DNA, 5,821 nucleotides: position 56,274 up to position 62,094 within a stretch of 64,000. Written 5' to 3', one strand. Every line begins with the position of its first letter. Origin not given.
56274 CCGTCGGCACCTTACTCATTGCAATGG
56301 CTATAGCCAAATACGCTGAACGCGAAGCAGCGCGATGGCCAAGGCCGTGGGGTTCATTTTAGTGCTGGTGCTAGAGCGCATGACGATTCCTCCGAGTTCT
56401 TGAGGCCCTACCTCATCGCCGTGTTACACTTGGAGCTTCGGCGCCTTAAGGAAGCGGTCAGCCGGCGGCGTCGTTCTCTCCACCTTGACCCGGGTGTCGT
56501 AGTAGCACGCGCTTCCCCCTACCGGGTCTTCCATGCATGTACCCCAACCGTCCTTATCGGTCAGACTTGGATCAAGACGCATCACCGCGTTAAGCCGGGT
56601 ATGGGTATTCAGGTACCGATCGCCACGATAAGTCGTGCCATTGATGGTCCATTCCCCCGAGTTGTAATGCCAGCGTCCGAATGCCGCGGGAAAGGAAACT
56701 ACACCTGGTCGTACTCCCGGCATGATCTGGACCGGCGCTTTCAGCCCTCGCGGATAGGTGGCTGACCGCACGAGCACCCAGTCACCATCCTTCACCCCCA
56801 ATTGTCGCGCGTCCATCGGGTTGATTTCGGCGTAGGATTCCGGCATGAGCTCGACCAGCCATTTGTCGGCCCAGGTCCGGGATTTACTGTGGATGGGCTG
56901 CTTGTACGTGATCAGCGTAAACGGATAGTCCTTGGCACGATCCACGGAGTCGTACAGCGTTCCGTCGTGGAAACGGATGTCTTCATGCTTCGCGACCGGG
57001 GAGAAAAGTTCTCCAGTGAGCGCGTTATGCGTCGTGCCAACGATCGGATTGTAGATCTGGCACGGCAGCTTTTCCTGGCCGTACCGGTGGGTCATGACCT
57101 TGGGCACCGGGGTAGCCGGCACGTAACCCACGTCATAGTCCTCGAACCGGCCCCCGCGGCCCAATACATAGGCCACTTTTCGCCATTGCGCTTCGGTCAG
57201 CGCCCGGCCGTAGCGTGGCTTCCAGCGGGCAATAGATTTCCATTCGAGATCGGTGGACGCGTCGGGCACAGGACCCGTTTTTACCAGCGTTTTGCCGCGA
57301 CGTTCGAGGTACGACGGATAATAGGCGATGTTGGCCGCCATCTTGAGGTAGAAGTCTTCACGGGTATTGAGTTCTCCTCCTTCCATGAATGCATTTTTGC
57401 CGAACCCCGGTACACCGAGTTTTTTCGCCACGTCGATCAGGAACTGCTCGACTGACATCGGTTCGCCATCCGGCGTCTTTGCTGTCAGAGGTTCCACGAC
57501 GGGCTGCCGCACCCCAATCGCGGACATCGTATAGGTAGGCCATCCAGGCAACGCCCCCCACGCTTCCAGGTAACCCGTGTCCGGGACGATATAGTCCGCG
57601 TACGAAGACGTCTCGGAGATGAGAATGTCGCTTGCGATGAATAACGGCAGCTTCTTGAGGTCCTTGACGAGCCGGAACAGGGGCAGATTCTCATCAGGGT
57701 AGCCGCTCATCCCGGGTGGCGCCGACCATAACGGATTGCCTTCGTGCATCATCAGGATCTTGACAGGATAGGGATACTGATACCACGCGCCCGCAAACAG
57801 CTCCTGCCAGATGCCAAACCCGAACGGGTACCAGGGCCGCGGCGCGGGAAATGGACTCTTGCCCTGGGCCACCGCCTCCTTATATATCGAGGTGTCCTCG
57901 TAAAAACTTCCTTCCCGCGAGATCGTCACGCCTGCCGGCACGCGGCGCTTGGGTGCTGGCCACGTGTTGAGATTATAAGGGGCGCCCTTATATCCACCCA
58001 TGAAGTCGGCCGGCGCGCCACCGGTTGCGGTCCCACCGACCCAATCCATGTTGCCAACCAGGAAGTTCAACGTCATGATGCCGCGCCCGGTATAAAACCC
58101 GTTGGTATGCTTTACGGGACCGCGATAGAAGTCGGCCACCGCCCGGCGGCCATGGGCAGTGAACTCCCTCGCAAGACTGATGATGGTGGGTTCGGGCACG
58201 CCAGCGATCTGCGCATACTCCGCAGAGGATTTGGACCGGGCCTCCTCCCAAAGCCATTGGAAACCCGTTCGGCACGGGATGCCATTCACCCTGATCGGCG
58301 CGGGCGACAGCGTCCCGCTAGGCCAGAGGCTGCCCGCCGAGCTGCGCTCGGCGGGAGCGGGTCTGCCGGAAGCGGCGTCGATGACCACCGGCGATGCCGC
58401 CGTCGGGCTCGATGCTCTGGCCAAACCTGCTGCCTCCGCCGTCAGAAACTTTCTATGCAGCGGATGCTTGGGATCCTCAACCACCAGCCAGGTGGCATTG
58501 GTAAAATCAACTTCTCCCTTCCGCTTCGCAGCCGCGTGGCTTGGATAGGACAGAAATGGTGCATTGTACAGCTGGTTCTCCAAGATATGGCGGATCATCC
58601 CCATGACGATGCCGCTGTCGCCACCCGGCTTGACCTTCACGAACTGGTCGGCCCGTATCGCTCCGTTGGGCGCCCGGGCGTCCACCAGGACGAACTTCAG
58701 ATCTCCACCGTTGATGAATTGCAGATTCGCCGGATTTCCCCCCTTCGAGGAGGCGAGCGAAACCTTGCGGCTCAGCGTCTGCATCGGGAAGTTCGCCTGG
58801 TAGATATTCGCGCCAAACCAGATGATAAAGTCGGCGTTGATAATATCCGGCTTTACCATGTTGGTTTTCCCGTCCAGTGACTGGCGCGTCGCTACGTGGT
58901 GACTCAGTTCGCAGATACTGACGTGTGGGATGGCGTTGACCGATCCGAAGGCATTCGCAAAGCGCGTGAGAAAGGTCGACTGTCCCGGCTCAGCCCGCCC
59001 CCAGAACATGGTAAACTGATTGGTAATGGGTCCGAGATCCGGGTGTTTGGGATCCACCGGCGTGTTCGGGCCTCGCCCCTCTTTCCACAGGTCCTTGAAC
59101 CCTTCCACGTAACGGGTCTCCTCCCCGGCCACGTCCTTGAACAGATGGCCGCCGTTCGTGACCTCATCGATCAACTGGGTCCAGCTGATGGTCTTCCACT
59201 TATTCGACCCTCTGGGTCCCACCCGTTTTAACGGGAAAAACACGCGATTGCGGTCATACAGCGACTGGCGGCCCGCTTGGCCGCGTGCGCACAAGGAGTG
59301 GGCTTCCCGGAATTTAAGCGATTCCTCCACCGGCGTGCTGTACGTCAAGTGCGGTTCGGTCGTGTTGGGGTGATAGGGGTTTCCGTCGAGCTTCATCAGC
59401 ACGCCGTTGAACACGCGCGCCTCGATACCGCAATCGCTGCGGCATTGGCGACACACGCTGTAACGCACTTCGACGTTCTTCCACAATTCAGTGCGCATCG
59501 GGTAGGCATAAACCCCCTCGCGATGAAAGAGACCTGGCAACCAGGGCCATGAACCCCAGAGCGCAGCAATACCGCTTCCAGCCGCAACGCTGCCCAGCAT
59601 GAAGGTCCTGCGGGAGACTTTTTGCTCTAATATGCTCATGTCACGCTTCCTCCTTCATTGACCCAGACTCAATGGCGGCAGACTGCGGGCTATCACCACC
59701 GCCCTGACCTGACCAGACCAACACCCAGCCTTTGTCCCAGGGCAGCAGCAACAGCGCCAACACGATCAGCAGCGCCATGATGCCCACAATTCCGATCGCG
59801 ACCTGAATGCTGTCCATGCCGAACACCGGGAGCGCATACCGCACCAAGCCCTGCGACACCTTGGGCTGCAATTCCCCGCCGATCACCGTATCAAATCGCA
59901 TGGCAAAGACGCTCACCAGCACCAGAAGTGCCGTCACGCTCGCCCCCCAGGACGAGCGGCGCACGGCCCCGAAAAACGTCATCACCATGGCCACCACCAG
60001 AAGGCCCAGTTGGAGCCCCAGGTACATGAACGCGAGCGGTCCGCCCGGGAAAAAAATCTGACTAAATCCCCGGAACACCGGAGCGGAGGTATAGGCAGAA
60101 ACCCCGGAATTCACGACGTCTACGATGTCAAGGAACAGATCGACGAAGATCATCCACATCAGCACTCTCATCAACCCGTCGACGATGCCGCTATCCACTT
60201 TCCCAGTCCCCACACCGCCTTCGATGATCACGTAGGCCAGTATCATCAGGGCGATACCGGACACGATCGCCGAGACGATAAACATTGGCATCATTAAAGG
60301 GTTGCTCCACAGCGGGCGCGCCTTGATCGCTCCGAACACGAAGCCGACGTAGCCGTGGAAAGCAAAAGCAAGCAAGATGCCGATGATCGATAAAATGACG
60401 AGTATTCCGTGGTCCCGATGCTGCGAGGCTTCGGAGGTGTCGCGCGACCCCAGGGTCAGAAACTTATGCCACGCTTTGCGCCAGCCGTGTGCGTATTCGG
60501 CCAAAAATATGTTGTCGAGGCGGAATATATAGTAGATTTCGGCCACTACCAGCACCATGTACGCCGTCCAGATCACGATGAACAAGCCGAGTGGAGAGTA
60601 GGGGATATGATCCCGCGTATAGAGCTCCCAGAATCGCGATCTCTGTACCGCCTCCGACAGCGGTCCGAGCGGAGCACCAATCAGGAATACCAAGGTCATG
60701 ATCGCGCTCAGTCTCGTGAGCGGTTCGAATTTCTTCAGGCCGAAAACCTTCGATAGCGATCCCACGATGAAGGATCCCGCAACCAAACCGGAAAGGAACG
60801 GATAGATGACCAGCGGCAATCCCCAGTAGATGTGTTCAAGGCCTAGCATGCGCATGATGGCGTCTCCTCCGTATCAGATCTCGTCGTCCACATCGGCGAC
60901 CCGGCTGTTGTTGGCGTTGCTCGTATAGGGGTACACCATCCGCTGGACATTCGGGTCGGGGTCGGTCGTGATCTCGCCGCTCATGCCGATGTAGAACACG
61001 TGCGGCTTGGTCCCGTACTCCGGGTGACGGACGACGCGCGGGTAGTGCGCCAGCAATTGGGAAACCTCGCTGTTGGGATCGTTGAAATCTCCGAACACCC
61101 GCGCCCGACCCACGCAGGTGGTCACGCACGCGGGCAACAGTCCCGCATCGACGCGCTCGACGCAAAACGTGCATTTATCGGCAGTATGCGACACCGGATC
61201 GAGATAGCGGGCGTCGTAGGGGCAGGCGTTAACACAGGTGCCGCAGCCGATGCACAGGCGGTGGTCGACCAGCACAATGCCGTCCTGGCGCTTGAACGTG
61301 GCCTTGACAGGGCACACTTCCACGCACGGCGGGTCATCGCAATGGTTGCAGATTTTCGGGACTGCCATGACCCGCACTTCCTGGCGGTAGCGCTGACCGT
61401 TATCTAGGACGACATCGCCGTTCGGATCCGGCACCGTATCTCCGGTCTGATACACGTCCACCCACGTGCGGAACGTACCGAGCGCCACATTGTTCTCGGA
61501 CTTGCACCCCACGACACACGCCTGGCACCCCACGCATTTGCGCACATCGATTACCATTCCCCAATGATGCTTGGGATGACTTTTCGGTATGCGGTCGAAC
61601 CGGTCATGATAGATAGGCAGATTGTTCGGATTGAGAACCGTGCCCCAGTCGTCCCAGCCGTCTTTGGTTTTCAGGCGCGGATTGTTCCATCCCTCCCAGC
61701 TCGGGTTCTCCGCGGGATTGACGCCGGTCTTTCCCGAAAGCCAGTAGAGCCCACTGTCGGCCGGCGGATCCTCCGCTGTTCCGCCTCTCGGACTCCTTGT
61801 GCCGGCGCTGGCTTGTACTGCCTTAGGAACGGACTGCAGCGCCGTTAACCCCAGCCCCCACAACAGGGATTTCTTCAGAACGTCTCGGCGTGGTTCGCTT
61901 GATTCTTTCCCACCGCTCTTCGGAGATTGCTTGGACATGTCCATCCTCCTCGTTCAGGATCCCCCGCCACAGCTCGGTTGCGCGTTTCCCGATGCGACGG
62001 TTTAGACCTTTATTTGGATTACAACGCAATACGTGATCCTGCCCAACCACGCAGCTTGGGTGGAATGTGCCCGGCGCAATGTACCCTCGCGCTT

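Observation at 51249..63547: Self-contained Mo/sulfur module: Ttr-type BCA oxidoreductase, TorD chaperone, tandem TusA, private TatA and a Moco biosynthesis set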

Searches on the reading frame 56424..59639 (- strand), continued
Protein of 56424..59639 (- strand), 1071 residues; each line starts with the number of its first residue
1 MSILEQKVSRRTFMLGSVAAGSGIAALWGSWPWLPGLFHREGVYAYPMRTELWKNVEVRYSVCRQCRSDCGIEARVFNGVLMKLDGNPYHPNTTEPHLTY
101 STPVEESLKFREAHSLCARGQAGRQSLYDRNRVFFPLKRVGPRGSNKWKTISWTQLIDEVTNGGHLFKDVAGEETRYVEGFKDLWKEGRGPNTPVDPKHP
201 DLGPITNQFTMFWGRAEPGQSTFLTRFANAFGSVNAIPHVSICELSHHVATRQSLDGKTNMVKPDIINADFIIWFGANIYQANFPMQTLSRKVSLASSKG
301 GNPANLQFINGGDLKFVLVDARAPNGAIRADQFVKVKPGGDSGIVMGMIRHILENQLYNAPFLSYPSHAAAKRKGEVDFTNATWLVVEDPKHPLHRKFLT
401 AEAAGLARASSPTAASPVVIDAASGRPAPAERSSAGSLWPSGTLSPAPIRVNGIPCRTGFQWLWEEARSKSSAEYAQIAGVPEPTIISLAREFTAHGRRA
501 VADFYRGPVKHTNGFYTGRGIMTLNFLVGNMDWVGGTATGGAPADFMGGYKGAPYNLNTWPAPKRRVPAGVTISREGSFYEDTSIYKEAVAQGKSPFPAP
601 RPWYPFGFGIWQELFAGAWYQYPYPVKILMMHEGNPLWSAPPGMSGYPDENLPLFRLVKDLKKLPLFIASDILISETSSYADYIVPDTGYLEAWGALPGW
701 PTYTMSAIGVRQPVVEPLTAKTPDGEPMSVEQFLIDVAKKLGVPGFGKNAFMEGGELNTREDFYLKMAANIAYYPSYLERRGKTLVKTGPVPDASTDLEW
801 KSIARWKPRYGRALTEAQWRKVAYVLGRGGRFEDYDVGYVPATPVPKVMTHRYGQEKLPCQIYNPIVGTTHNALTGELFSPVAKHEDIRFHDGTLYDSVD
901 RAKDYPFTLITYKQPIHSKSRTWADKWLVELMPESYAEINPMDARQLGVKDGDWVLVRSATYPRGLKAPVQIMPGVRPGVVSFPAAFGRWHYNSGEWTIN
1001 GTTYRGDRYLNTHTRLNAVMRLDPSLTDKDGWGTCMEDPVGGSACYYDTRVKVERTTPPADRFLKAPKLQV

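Call 108: search_protein_families(library=pfam, proteins=[L067:2686-2991:+, L067:3132-5438:-, L067:5657-6475:-, L067:6601-7056:-, L067:7172-7675:+, L067:12872-13528:+, L067:13558-14679:+, L075:13729-14223:+, L075:14402-15127:+, L071:8110-8694:-], max_evalue=0.001)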
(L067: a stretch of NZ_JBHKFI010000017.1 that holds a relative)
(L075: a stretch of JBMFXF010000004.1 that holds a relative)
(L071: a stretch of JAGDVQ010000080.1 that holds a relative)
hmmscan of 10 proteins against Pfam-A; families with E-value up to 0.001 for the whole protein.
L067:2686-2991:+ (101 aa): 1 family
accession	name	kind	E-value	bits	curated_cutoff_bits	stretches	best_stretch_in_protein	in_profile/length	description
PF01521.26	Fe-S_biosyn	-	8e-07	29.7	26.3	1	8-93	3-98/110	Iron-sulphur cluster biosynthesis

L067:3132-5438:- (768 aa): 7 families
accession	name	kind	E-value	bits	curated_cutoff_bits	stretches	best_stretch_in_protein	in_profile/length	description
PF04262.19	Glu_cys_ligase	-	5e-92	308.8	27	1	8-336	7-362/372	Glutamate-cysteine ligase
PF18419.6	ATP-grasp_6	-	1.1e-25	89.5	25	1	445-497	2-54/54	ATP-grasp-like domain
PF08443.16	RimK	-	5.1e-14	52.7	21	2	503-610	2-107/188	RimK-like ATP-grasp domain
PF07478.18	Dala_Dala_lig_C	-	1.1e-09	38.6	24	1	530-607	26-100/204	D-ala D-ala ligase C-terminus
PF14397.11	ATPgrasp_ST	-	2.9e-06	27.1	31.4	0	481-561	3-81/278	Sugar-transfer associated ATP-grasp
PF01071.24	GARS_A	-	0.00016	22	27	1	504-602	2-103/194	Phosphoribosylglycinamide synthetase, ATP-grasp (A) domain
PF02786.22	CPSase_L_D2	-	0.00035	20.6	19.8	0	507-606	4-108/211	Carbamoyl-phosphate synthase L chain, ATP binding domain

L067:5657-6475:- (272 aa): 14 families
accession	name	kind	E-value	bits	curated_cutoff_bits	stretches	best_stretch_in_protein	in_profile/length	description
PF13847.12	Methyltransf_31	-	2.2e-40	138.1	27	1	81-215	2-133/145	Methyltransferase domain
PF08241.18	Methyltransf_11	-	7.6e-23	81.4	21.2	1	87-185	1-94/95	Methyltransferase domain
PF13649.12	Methyltransf_25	-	2.1e-22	80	27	1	86-182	1-97/97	Methyltransferase domain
PF01209.24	Ubie_methyltran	-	2.6e-20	73.2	20.1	1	77-188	42-153/233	ubiE/COQ5 methyltransferase family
PF08242.18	Methyltransf_12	-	2.7e-12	47.7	30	1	87-184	1-98/98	Methyltransferase domain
PF01135.25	PCMT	-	3.5e-09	37.2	20.3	1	79-141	70-132/210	Protein-L-isoaspartate(D-aspartate) O-methyltransferase (PCMT)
PF06325.19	PrmA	-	6.2e-09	36.2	22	1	80-192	159-264/296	Ribosomal protein L11 methyltransferase (PrmA)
PF13489.12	Methyltransf_23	-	2.5e-08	34.2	27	1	79-230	19-161/164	Methyltransferase domain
PF05175.20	MTS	-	1.6e-07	31.6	23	1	83-197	32-146/170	Methyltransferase small domain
PF05148.21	Methyltransf_8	-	2.2e-07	31.4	27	1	141-192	112-162/219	Hypothetical methyltransferase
PF01170.24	UPF0020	-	1.3e-05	25.5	22.3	1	110-159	79-129/197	RMKL-like, methyltransferase domain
PF20922.3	Anamorsin_N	-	1.4e-05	25.3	27.1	1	124-199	25-101/163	Anamorsin, N-terminal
PF02353.26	CMAS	-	0.00021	21.2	27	1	79-194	59-172/273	Mycolic acid cyclopropane synthetase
PF24675.1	NpmA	-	0.00054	19.8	60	1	82-148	23-92/214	16S rRNA (adenine(1408)-N(1))-methyltransferase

L067:6601-7056:- (151 aa): 5 families
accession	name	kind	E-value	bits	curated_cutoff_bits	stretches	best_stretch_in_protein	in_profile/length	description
PF01047.28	MarR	-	9e-11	41.9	24.6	1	34-90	2-58/59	MarR family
PF12802.13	MarR_2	-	1.2e-08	35.5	27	1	32-89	2-60/61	MarR family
PF13463.12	HTH_27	-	2.9e-06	27.9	22.2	1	39-99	7-68/68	Winged helix DNA-binding domain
PF22381.2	Staph_reg_Sar_Rot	-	2.9e-05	24.5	27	1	32-104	11-83/85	Transcriptional regulator SarA/Rot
PF13412.12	HTH_24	-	8.2e-05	22.5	21.9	1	36-80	4-48/48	Winged helix-turn-helix DNA-binding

L067:7172-7675:+ (167 aa): 5 families
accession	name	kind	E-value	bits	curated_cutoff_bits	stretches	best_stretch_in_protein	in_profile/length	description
PF00583.31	Acetyltransf_1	-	1.8e-14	54.5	20.7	1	34-140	15-116/116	Acetyltransferase (GNAT) family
PF13420.13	Acetyltransf_4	-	6.8e-13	49.4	24.3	1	8-161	2-155/155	Acetyltransferase (GNAT) domain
PF13508.13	Acetyltransf_7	-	2.8e-10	40.9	27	1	55-142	3-84/84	Acetyltransferase (GNAT) domain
PF13673.13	Acetyltransf_10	-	1.3e-08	35.3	23.6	1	38-144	14-111/128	Acetyltransferase (GNAT) domain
PF13302.13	Acetyltransf_3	-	7.9e-07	30.3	25.4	1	5-141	2-138/138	Acetyltransferase (GNAT) domain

L067:12872-13528:+ (218 aa): 1 family
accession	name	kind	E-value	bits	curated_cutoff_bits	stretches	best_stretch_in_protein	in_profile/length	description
PF02613.20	Nitrate_red_del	-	7.9e-19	68.5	22.2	1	73-183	26-131/136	Nitrate reductase delta subunit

L067:13558-14679:+ (373 aa): 8 families
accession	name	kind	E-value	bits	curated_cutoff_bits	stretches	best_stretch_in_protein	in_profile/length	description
PF13237.11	Fer4_10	-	6.2e-09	36.1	25.5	2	266-313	6-53/53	4Fe-4S dicluster domain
PF12838.12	Fer4_7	-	2.1e-08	34.9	27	1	268-316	1-52/52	4Fe-4S dicluster domain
PF13187.11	Fer4_9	-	6.7e-08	32.9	27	1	268-317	1-52/52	4Fe-4S dicluster domain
PF13484.11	Fer4_16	-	8.5e-07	30.1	30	0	268-287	1-20/66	4Fe-4S double cluster binding domain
PF12797.12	Fer4_2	-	8.5e-06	25.9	24.5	0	53-72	2-21/22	4Fe-4S binding domain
PF12837.12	Fer4_6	-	2.8e-05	24.3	25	0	17-43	2-21/24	4Fe-4S binding domain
PF14697.11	Fer4_21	-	0.00012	22.5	35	0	267-318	6-58/59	4Fe-4S dicluster domain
PF00037.32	Fer4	-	0.00037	20.6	21.1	1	266-282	5-21/24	4Fe-4S binding domain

L075:13729-14223:+ (165 aa): 3 families
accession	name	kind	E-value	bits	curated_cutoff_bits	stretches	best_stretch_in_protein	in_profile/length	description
PF01022.26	HTH_5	-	7.6e-16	58.2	22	1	50-96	1-46/47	Bacterial regulatory protein, arsR family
PF12840.13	HTH_20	-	6.2e-07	29.7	27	1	48-98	1-51/51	Helix-turn-helix domain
PF13601.12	HTH_34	-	0.00061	20.3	27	1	52-99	1-48/80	Winged helix DNA-binding domain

L075:14402-15127:+ (242 aa): 1 family
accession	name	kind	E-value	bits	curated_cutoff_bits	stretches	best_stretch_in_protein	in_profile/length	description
PF02566.24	OsmC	-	1.5e-12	48.2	27.5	1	138-229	2-96/100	OsmC-like protein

L071:8110-8694:- (195 aa): 3 families
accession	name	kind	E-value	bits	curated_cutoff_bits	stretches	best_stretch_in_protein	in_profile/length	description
PF01022.26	HTH_5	-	2.7e-10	40.4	22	1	123-168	1-46/47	Bacterial regulatory protein, arsR family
PF12840.13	HTH_20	-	1.2e-07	32.1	27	1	124-169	4-50/51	Helix-turn-helix domain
PF25212.1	HVO_A0114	-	0.00051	20.2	27.6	1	109-176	8-75/84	HVO_A0114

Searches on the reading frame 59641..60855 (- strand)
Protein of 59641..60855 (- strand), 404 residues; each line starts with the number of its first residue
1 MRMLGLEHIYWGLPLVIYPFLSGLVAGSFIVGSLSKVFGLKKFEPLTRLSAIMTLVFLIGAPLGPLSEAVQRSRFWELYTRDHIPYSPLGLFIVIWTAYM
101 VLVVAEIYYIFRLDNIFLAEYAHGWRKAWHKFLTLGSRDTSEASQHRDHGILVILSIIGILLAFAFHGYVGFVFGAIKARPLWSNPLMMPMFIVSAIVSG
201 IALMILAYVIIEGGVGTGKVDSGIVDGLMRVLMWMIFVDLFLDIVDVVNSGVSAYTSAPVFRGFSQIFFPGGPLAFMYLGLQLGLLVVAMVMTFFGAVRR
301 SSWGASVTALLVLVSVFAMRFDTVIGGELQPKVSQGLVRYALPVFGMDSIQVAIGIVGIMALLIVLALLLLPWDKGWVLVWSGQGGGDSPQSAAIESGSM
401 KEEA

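Call 4: search_protein_families(library=pfam, proteins=[window:59641-60855:-], max_evalue=0.01)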
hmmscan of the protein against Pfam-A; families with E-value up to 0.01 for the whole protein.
window:59641-60855:- (404 aa): 1 family
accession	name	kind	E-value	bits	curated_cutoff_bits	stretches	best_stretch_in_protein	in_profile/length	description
PF03916.19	NrfD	-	4.9e-29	102.4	25.8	1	8-329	8-310/313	Polysulphide reductase, NrfD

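Call 5: search_protein_families(library=ncbifam, proteins=[window:59641-60855:-], max_evalue=0.01)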
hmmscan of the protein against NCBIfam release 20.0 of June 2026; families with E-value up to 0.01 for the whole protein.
window:59641-60855:- (404 aa): 3 families
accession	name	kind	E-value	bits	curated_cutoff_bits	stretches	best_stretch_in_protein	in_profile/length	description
NF045798.1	DsrP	equivalog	7.4e-10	38.8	350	1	151-291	149-277/346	sulfate reduction electron transfer complex DsrMKJOP subunit DsrP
TIGR03148.1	cyt_nit_nrfD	equivalog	7.7e-08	32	347.6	1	7-324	6-308/316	cytochrome c nitrite reductase subunit NrfD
NF041784.1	mnquin_red_QrcD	equivalog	0.00011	21.7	570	1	24-372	68-399/408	menaquinone reductase integral membrane subunit QrcD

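Call 73: search_protein_families(library=ncbifam, proteins=[L103:4330-4722:+, L103:19967-20395:+], max_evalue=0.00001)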
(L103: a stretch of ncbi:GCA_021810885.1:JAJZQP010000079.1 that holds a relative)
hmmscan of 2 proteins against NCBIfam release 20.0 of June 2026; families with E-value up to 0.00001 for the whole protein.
L103:4330-4722:+ (130 aa): 0 families

L103:19967-20395:+ (142 aa): 2 families
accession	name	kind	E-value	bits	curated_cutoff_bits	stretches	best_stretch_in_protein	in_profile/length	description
NF001195.0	PRK00162.1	equivalog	6.1e-09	36.1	102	1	82-118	59-95/108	thiosulfate sulfurtransferase GlpE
NF006444.0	PRK08762.1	equivalog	1.5e-07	30.4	449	1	8-117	16-105/387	molybdopterin-synthase adenylyltransferase MoeB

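Call 93: search_protein_families(library=pfam, proteins=[L103:18531-18779:+, L103:4330-4722:+], max_evalue=0.05)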
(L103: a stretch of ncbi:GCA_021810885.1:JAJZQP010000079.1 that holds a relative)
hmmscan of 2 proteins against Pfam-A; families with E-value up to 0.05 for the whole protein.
L103:18531-18779:+ (82 aa): 0 families

L103:4330-4722:+ (130 aa): 0 families

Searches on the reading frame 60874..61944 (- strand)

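Call 4: search_protein_families(library=pfam, proteins=[window:60874-61944:-], max_evalue=0.01)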
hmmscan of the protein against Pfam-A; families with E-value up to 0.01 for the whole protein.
window:60874-61944:- (356 aa): 12 families
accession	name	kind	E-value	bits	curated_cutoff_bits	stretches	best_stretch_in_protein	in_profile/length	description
PF13247.11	Fer4_11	-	3.2e-28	98.3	26.2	1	191-286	2-99/100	4Fe-4S dicluster domain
PF12838.12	Fer4_7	-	1.7e-14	54.4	27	2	136-215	1-52/52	4Fe-4S dicluster domain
PF13237.11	Fer4_10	-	4e-09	36.7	25.5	2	194-242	4-53/53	4Fe-4S dicluster domain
PF12797.12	Fer4_2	-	1.1e-08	34.8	24.5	2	223-243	2-22/22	4Fe-4S binding domain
PF00037.32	Fer4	-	3.8e-08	33.3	21.1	1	226-246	3-23/24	4Fe-4S binding domain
PF13187.11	Fer4_9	-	7e-08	32.8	27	2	199-244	2-50/52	4Fe-4S dicluster domain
PF12837.12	Fer4_6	-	1.7e-06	28.2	25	1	223-245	1-23/24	4Fe-4S binding domain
PF25160.1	LdpA_Fe-S-bd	-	4.9e-06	26.7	27.6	1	205-244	7-41/49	LdpA Fe-S cluster-binding domain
PF13183.11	Fer4_8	-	1.7e-05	25.7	27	1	134-214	2-67/68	4Fe-4S dicluster domain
PF14697.11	Fer4_21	-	9.1e-05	23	35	0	226-261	3-44/59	4Fe-4S dicluster domain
PF12800.12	Fer4_4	-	0.00016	22.2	24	1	231-244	4-17/17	4Fe-4S binding domain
PF12798.12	Fer4_3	-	0.00041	21.4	27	1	231-245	1-15/15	4Fe-4S binding domain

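Call 5: search_protein_families(library=ncbifam, proteins=[window:60874-61944:-], max_evalue=0.01)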
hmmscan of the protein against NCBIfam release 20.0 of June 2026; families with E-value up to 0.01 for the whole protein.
window:60874-61944:- (356 aa): 73 families (the best 25 are shown)
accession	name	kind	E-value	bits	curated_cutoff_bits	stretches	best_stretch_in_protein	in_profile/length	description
NF011569.0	PRK14993.1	equivalog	9.3e-72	241.4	416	1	122-329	38-232/244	tetrathionate reductase subunit TtrB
NF045797.1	DsrO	equivalog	1.1e-56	191.9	200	1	121-319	37-234/235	sulfate reduction electron transfer complex DsrMKJOP subunit DsrO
NF041715.1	arsenate_red_ArrB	equivalog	1.6e-45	155.5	450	2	128-245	3-103/233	arsenate respiratory reductase iron-sulfur subunit ArrB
TIGR03149.1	cyt_nit_nrfC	equivalog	2.1e-43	148.2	377.6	1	125-321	36-218/225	cytochrome c nitrite reductase Fe-S protein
TIGR03478.1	DMSO_red_II_bet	subfamily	4.4e-42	144.2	480.7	2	192-323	124-257/321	DMSO reductase family type II enzyme, iron-sulfur subunit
TIGR02951.1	DMSO_dmsB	equivalog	5.4e-38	130.6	214.1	1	128-289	2-155/161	DMSO/selenate family reductase complex B subunit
NF042979.1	EthbenzDh_ebdB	equivalog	1e-37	129.8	740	2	193-323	147-279/354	ethylbenzene dehydrogenase subunit beta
TIGR01582.1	FDH-beta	equivalog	1.9e-31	109.2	334.7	1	128-294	22-189/283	formate dehydrogenase subunit beta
NF008134.0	PRK10882.1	equivalog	9.2e-31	107.1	263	1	123-307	34-229/329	hydrogenase 2 operon protein HybA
NF041782.1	mnquin_red_QrcC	equivalog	1.6e-29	103.2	400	2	128-249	1-119/239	menaquinone reductase iron-sulfur cluster-binding subunit QrcC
TIGR01660.1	narH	equivalog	8.9e-27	93.6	524.05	1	187-285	171-270/492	nitrate reductase subunit beta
NF045715.1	sulf_resp_HmcB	equivalog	4.4e-26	91.7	420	1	128-304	37-215/307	sulfate respiration complex iron-sulfur protein HmcB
NF038355.1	FDH3_beta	equivalog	4.1e-22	79.1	240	1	131-262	6-122/180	formate dehydrogenase FDH3 subunit beta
NF007382.0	PRK09898.1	equivalog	2e-20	73.2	213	1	131-268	62-193/208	ferredoxin-like protein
NF007658.0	PRK10330.1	equivalog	5e-13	48.9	260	1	196-279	55-149/181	electron transport protein HydN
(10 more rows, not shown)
